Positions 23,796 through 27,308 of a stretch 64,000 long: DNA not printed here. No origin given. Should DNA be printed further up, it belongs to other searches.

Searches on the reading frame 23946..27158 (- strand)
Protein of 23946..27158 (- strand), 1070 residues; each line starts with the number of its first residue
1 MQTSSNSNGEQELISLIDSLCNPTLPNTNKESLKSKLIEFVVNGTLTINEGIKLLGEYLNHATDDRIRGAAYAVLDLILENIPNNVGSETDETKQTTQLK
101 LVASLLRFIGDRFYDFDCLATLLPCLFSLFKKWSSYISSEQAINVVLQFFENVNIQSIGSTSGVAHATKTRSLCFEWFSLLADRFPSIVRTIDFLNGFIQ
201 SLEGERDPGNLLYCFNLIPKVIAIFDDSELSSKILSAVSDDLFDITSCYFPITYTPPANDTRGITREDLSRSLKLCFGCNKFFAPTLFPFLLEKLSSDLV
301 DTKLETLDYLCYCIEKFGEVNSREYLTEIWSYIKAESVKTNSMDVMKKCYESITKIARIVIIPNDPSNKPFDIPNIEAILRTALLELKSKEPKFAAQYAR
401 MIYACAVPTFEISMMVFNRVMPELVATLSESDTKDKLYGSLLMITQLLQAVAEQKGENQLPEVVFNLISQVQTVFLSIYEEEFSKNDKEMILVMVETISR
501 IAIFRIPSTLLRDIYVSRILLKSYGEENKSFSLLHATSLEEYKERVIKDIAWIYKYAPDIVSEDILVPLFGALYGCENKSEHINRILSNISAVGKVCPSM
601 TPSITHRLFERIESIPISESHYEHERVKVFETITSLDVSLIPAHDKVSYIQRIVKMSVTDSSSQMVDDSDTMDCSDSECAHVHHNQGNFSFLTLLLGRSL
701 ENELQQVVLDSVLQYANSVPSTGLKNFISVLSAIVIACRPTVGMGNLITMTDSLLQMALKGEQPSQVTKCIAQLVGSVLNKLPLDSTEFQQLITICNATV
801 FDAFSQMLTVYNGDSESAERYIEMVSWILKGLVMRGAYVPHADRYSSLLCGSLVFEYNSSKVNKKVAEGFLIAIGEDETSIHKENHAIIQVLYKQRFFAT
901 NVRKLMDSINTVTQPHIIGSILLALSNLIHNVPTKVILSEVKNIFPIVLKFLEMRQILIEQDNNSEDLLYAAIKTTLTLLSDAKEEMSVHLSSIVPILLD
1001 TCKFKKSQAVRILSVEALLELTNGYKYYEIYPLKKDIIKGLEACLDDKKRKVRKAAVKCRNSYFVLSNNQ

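Call 7: search_protein_families(library=pfam, proteins=[window:23946-27158:-], max_evalue=0.01)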
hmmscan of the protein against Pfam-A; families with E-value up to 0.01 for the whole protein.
window:23946-27158:- (1070 aa): 4 families
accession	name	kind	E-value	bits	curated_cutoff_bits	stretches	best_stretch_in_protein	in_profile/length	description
PF14500.11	MMS19_N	-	1.5e-64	218.6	26.7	1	52-337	1-260/262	Dos2-interacting transcription regulator of RNA-Pol-II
PF12460.14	MMS19_C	-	1.9e-43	149.5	32.9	1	710-1021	119-425/426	RNAPII transcription regulator C-terminal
PF25757.1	TPR_DNAAF5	-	0.0018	17.9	27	1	939-1065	73-197/288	Dynein axonemal assembly factor 5-like, TPR repeats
PF02985.28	HEAT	-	0.0051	17.4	23.5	0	1037-1059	1-23/31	HEAT repeat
